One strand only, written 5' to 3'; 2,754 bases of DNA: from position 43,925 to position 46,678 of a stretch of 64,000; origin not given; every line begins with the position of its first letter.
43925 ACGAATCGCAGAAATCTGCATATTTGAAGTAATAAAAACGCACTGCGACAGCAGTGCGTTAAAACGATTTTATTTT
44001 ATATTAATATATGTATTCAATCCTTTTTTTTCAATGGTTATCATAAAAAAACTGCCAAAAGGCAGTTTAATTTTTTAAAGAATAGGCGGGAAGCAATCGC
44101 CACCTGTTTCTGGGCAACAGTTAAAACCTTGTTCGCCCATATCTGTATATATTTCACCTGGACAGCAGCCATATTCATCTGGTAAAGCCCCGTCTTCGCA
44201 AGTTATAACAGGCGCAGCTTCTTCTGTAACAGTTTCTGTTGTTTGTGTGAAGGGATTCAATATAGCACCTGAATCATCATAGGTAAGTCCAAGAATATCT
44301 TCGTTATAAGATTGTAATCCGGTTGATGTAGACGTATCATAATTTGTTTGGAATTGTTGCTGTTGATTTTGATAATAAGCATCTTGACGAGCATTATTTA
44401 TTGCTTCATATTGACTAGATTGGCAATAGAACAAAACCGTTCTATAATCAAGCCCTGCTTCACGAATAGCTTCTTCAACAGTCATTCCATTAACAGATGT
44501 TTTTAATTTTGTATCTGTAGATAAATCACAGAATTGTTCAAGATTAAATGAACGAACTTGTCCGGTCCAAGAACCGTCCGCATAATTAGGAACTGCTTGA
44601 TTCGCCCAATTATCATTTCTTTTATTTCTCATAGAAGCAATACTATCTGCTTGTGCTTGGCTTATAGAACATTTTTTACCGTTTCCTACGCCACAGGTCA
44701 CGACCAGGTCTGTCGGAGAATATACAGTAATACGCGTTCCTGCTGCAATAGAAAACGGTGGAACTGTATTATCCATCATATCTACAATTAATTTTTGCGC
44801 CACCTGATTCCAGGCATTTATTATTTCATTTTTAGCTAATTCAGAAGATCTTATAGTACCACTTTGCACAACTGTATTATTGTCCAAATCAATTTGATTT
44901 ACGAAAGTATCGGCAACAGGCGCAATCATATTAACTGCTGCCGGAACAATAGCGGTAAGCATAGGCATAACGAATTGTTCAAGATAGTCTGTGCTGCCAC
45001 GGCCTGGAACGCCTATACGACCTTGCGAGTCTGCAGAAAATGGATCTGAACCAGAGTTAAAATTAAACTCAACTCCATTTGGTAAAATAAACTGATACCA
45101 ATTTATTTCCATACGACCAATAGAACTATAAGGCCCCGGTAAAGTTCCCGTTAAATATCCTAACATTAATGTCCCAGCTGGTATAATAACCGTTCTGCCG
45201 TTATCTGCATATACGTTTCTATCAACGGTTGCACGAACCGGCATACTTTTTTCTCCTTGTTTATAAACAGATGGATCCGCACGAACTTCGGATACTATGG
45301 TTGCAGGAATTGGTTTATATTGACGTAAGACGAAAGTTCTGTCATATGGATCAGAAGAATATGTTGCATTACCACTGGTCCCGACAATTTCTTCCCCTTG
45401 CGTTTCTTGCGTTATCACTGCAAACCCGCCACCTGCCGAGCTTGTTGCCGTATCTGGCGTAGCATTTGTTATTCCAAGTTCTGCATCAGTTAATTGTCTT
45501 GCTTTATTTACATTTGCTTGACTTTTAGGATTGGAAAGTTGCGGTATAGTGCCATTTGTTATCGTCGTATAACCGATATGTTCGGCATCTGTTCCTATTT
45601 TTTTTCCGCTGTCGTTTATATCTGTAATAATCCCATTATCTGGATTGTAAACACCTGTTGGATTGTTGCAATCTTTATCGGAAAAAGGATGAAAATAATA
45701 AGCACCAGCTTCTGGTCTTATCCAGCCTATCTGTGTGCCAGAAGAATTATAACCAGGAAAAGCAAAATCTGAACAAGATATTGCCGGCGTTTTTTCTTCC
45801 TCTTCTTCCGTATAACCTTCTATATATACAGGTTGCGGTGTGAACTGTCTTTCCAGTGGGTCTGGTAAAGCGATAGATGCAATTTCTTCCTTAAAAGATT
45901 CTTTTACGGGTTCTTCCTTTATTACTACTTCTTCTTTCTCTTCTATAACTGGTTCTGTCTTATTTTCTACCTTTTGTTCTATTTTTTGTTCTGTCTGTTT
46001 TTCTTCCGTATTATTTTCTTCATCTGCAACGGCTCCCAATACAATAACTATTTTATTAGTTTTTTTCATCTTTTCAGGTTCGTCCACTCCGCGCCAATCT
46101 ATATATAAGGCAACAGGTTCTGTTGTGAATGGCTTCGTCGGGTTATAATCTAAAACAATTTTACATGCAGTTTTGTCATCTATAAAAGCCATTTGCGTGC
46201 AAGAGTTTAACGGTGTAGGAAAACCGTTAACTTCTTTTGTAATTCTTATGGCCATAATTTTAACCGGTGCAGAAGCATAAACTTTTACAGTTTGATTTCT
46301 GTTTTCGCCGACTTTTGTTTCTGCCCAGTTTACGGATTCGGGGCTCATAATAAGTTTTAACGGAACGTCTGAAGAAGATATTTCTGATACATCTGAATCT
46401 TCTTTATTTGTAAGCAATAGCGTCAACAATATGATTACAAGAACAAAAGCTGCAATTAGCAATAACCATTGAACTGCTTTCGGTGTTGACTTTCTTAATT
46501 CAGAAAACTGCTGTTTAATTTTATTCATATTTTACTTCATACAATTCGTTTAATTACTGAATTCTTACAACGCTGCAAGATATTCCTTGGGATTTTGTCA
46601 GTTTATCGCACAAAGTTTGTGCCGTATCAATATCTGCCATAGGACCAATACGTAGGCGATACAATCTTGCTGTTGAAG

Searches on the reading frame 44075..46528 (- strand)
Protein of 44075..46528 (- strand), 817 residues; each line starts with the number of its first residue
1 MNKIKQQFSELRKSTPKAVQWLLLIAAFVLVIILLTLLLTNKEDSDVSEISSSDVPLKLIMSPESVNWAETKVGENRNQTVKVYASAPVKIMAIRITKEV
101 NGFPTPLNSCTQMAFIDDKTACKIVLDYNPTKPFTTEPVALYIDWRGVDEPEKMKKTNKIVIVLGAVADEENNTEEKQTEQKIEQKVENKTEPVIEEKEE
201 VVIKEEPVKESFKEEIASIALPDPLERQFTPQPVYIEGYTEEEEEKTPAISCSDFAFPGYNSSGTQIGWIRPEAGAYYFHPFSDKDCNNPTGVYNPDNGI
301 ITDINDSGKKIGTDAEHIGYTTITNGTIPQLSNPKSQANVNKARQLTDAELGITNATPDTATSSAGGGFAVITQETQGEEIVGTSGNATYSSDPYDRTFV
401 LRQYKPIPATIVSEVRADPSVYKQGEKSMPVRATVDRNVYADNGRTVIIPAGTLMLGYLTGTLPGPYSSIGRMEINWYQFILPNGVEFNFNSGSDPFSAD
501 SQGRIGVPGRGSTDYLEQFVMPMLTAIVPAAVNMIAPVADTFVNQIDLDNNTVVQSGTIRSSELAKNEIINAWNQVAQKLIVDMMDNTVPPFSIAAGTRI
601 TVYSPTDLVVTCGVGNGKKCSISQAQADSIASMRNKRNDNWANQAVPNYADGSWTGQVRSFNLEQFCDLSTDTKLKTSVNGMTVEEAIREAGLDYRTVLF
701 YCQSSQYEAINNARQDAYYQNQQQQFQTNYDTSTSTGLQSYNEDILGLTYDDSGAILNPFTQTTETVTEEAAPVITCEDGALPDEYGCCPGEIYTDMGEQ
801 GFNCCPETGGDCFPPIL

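Call 3: search_protein_families(library=pfam, proteins=[window:44075-46528:-], max_evalue=1)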
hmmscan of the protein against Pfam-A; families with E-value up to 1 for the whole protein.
window:44075-46528:- (817 aa): 3 families
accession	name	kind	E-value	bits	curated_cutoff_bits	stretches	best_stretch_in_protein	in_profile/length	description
PF03743.19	TrbI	-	3.2e-17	63.4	35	1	401-608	2-186/188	Bacterial conjugation TrbI-like protein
PF07280.16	Ac110_PIF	-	0.028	14.7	25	0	23-43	2-22/43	Per os infectivity factor AC110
PF22230.1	Csx1_CARF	-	0.24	12.1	24.7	1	153-204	36-86/163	CRISPR system endoribonuclease Csx1, CARF domain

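Call 4: search_protein_families(library=ncbifam, proteins=[window:44075-46528:-], max_evalue=1)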
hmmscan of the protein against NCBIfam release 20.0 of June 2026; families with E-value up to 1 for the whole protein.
window:44075-46528:- (817 aa): 4 families
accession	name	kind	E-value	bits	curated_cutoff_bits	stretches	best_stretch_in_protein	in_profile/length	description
NF038091.1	T4SS_VirB10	equivalog_domain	5.5e-16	58.7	220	1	431-609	33-190/197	type IV secretion system protein VirB10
NF038092.1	T4SS_ComB10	equivalog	1.5e-13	50.6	300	1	430-608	45-209/225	DNA type IV secretion system protein ComB10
NF010405.0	PRK13831.1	subfamily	9.1e-06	24.8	386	1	401-610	245-427/433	IncP-type conjugal transfer protein TrbI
TIGR04470.1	rSAM_mob_pairB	equivalog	0.067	12.6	410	1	136-210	47-123/285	radical SAM mobile pair protein B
